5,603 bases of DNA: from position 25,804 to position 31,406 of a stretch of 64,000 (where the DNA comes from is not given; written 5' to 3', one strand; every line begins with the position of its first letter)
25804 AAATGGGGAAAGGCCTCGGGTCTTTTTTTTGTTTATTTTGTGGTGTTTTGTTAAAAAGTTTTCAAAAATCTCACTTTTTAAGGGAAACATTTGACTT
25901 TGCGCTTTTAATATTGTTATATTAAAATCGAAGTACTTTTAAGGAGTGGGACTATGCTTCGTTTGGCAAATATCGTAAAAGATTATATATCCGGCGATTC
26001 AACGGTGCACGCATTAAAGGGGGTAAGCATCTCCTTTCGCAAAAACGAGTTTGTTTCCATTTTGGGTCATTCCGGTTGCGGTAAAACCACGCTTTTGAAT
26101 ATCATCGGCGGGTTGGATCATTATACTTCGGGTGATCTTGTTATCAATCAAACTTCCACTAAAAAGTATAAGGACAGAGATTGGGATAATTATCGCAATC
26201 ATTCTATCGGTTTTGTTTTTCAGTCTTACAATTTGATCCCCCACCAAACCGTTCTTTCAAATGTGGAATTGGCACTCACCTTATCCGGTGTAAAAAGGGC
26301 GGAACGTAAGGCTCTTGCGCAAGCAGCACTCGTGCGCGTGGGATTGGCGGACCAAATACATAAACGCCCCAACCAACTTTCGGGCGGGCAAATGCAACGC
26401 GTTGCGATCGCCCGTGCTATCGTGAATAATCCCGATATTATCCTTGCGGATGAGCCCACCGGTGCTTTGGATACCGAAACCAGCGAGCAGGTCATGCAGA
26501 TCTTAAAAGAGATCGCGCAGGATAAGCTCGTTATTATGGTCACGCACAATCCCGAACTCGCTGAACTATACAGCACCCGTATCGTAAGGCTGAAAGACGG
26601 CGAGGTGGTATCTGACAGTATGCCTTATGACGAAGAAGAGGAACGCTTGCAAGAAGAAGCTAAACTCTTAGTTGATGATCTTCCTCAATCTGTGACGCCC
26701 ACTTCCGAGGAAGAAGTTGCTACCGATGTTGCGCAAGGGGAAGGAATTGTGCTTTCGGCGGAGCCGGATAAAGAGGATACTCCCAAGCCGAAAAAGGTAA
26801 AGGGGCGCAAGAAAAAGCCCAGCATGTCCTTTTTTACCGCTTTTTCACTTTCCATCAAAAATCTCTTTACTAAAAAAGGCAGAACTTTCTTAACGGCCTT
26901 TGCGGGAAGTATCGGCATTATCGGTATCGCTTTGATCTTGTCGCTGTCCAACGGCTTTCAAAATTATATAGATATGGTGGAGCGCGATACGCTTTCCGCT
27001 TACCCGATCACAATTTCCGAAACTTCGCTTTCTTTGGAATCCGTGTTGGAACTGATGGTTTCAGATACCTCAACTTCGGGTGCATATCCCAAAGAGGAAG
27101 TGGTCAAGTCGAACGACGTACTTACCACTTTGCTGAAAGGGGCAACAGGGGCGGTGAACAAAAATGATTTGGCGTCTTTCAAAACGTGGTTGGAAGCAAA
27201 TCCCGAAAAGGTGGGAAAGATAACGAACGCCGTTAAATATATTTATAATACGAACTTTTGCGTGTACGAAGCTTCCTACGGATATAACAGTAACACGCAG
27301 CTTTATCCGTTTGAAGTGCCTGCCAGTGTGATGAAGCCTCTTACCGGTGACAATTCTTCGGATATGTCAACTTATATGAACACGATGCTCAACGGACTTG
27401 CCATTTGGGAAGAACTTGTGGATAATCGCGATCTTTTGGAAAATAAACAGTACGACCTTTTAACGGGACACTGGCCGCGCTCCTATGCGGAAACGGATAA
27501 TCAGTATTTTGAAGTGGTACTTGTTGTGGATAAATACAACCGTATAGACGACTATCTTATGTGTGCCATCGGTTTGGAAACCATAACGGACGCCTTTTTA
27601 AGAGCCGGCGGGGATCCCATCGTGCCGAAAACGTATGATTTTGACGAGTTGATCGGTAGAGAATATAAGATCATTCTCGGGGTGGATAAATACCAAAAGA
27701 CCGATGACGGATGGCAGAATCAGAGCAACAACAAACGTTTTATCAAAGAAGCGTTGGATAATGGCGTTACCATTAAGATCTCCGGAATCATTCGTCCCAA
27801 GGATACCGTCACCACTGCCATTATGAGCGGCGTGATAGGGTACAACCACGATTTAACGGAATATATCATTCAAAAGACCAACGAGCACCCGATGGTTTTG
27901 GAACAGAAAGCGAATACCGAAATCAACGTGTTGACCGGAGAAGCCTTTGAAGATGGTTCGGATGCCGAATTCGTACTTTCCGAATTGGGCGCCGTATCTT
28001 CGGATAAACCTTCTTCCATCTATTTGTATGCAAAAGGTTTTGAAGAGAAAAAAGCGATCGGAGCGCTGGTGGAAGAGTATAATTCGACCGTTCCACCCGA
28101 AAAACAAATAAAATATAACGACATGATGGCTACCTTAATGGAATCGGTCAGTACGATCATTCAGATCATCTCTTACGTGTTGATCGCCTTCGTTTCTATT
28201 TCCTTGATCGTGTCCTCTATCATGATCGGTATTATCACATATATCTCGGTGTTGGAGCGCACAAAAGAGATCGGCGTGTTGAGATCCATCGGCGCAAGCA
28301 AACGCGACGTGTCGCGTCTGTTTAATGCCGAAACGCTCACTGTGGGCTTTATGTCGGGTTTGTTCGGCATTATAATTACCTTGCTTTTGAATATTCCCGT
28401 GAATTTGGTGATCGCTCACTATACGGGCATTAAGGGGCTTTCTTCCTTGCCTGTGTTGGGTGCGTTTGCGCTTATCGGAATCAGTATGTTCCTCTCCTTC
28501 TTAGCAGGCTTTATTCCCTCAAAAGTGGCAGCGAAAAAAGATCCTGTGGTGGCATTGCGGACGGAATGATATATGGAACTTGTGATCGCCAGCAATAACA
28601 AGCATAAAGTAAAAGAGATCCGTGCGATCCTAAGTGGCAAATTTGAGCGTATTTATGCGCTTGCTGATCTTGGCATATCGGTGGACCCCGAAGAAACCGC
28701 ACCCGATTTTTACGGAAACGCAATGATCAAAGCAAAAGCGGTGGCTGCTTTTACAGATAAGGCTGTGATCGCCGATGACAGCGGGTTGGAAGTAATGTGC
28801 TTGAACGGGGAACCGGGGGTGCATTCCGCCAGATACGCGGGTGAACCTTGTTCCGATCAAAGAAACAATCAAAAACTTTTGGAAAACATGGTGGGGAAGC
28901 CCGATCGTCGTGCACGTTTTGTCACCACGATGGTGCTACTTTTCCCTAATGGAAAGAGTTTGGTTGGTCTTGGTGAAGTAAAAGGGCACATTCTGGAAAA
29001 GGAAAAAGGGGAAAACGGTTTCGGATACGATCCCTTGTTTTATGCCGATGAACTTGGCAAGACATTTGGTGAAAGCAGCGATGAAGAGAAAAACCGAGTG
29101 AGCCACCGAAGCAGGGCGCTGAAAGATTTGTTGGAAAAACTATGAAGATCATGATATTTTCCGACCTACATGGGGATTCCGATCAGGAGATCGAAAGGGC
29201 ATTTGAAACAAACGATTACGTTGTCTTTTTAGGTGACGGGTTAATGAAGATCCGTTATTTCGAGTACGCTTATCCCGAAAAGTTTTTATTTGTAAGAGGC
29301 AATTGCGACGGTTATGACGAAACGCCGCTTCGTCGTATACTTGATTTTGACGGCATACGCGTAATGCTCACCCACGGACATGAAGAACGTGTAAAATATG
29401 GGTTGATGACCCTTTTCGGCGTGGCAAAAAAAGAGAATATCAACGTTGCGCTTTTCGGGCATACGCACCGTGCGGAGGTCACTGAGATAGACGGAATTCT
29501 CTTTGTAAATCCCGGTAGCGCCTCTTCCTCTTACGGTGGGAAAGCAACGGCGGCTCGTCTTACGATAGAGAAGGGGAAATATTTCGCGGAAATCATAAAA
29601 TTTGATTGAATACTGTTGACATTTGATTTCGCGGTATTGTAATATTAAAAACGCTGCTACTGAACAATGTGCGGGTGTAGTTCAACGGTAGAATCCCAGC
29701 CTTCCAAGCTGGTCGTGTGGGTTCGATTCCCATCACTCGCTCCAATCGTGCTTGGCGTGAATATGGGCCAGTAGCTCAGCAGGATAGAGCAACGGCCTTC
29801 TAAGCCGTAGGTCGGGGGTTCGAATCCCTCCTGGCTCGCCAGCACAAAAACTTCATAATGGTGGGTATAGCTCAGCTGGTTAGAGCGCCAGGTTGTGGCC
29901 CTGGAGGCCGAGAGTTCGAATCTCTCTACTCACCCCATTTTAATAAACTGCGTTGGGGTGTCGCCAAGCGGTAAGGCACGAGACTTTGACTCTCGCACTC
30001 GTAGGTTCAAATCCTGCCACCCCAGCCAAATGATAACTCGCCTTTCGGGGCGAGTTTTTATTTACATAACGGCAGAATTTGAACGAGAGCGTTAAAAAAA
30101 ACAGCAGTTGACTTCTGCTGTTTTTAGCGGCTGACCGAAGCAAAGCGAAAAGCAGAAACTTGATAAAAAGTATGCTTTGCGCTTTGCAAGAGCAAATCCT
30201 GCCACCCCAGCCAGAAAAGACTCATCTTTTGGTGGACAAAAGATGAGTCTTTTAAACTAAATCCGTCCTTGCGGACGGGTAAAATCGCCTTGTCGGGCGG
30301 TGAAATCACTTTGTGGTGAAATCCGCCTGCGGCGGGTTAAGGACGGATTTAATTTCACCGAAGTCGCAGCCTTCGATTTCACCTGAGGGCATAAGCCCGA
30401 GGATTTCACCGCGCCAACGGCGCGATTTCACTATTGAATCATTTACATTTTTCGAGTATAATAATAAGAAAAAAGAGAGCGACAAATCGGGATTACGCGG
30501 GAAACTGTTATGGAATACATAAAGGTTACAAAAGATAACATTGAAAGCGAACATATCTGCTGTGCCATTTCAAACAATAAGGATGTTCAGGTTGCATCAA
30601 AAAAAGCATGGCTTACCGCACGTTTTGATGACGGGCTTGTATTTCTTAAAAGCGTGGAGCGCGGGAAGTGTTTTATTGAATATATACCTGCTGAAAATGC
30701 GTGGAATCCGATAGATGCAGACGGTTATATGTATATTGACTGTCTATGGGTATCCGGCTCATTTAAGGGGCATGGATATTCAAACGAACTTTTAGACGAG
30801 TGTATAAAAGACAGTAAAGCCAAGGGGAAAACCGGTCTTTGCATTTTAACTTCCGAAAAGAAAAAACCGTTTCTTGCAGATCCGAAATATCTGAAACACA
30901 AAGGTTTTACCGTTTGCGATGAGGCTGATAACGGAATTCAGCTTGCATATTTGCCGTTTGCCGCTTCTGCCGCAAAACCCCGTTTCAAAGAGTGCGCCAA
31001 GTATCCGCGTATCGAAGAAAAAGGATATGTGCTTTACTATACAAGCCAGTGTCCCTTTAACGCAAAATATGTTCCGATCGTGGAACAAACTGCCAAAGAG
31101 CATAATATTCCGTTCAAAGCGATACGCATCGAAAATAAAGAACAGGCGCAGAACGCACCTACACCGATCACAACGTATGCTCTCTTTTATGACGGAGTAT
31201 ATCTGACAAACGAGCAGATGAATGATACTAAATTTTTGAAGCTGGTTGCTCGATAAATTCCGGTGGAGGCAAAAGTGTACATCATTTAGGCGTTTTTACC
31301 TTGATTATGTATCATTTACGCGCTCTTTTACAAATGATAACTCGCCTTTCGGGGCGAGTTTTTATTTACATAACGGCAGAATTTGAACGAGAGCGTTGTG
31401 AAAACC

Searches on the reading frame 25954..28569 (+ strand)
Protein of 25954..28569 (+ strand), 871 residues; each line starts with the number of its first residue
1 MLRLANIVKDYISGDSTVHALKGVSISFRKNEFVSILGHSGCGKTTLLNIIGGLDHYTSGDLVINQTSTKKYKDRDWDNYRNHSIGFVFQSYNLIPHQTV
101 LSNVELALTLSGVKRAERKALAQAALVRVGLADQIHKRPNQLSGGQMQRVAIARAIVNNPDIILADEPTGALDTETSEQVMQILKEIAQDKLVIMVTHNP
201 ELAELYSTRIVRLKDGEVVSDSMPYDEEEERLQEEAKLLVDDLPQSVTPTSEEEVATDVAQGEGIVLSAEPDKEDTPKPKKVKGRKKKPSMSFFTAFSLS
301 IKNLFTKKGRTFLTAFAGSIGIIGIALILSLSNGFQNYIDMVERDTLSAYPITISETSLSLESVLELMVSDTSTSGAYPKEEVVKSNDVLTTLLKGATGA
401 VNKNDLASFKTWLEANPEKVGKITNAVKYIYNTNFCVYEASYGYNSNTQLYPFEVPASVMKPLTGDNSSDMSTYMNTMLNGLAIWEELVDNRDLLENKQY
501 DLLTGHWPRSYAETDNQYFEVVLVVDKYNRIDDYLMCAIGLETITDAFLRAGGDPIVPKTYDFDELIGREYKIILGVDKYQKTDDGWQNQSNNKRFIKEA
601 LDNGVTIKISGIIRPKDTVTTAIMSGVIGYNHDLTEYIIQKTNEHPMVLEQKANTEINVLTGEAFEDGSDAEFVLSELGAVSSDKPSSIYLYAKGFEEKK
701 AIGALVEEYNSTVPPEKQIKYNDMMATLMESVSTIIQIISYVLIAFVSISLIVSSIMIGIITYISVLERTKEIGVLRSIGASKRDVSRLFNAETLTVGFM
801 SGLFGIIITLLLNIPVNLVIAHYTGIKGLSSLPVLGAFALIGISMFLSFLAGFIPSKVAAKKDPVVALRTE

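Call 16: search_protein_families(library=pfam, proteins=[window:25954-28569:+], max_evalue=0.1)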
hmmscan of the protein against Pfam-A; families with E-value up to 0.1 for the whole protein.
window:25954-28569:+ (871 aa): 16 families
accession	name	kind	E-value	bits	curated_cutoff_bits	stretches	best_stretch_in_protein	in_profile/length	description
PF00005.33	ABC_tran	-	2.5e-34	119.2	25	1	21-169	1-136/137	ABC transporter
PF02687.27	FtsX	-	1.8e-15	57.5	25.5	1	745-864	2-120/120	FtsX-like permease C-terminal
PF02463.25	SMC_N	-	8.8e-05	22.5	40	1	30-206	23-205/220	RecF/RecN/SMC N terminal domain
PF13304.12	AAA_21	-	0.0023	18.5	27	0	155-202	251-302/304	AAA domain, putative AbiEii toxin, Type IV TA system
PF03739.19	LptF_LptG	-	0.0046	16.5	27.9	1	730-806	39-114/353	Lipopolysaccharide export system permease LptF/LptG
PF13476.12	AAA_23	-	0.016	16.3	27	1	22-51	11-39/201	AAA domain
PF07317.18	PilZN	-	0.016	15.5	23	1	177-241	6-71/107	Flagellar regulator YcgR, PilZN domain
PF03193.22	RsgA_GTPase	-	0.025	14.8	30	1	30-54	105-129/174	RsgA GTPase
PF12704.14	MacB_PCD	-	0.03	15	27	1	311-367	1-62/207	MacB-like periplasmic core domain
PF03266.21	NTPase_1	-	0.044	14.1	23.9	0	151-219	88-153/168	NTPase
PF13175.12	AAA_15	-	0.044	13.8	32.1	0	21-51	14-43/374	AAA ATPase domain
PF13555.12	AAA_29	-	0.053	13.7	27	0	21-48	12-39/61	P-loop containing region of AAA domain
PF20720.3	nSTAND3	-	0.057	13.6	27.2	0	29-50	15-36/155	Novel STAND NTPase 3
PF00910.28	RNA_helicase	-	0.071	14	21.5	0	35-88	2-55/105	RNA helicase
PF13238.12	AAA_18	-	0.082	13.8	29.4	0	36-75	3-39/128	AAA domain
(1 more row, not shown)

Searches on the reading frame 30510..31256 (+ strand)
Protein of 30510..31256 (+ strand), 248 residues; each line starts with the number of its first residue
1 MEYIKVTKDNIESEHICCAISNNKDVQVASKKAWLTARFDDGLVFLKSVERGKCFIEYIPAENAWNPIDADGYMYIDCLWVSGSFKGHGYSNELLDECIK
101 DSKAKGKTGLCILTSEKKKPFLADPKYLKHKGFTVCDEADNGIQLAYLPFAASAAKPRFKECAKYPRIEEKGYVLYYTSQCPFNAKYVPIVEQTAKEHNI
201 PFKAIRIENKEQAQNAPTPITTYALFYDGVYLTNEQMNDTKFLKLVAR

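Call 16: search_protein_families(library=pfam, proteins=[window:30510-31256:+], max_evalue=0.1)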
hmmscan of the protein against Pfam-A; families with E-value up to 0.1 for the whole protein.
window:30510-31256:+ (248 aa): 4 families
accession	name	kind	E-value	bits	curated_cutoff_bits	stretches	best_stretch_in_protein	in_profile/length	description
PF14268.11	YoaP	-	7e-21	73.9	25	1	201-244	1-44/44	YoaP-like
PF00583.31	Acetyltransf_1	-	3.7e-05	24.4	20.7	1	32-110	25-96/116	Acetyltransferase (GNAT) family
PF14542.12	Acetyltransf_CG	-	0.022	15.3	30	1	69-107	20-58/80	GCN5-related N-acetyl-transferase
PF13508.13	Acetyltransf_7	-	0.083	13.7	27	0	69-113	28-65/84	Acetyltransferase (GNAT) domain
